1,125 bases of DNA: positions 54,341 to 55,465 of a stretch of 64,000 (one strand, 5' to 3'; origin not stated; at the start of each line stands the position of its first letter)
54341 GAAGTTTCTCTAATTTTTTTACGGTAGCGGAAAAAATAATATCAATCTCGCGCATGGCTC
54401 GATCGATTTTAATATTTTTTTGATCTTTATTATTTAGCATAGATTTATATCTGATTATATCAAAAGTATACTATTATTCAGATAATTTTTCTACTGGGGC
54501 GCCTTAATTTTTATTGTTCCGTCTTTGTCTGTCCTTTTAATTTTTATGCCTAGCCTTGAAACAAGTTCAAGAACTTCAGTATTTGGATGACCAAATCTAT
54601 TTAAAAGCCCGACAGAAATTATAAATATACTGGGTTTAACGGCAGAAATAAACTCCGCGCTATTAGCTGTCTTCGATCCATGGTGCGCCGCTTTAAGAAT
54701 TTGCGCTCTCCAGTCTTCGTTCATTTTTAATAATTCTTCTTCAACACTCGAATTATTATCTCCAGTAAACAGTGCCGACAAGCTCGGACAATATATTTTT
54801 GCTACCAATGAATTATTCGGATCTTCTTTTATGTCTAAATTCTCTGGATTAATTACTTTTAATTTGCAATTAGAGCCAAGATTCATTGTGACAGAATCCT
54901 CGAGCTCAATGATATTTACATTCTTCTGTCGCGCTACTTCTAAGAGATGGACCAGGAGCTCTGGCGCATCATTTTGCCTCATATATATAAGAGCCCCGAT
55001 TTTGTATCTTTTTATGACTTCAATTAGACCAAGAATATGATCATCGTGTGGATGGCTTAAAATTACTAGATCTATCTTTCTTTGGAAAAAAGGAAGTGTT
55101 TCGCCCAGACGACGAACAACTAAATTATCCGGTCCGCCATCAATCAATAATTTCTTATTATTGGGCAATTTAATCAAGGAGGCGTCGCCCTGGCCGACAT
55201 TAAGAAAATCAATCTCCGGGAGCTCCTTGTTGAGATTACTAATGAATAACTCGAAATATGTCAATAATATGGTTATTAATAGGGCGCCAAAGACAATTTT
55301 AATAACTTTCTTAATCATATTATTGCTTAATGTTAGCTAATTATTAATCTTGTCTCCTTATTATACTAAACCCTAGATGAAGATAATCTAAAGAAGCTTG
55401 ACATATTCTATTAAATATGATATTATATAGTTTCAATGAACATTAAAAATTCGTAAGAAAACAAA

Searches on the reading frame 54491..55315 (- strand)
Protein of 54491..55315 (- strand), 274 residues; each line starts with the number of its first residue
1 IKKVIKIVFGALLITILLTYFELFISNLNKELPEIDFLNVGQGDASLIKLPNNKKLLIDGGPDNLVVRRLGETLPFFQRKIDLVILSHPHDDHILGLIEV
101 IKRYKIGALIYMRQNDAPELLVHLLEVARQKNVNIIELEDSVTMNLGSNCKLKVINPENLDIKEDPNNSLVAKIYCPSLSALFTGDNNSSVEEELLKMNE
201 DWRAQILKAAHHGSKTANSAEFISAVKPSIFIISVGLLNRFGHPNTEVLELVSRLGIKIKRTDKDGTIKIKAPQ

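Call 14: search_protein_families(library=pfam, proteins=[window:54491-55315:-], max_evalue=0.001)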
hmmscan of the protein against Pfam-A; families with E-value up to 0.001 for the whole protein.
window:54491-55315:- (274 aa): 2 families
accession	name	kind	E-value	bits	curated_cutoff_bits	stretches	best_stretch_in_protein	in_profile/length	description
PF00753.33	Lactamase_B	-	1.3e-12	48.5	22.7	1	39-235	2-194/196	Metallo-beta-lactamase superfamily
PF12706.13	Lactamase_B_2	-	6.1e-07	29.7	27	1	56-163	3-116/200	Beta-lactamase superfamily domain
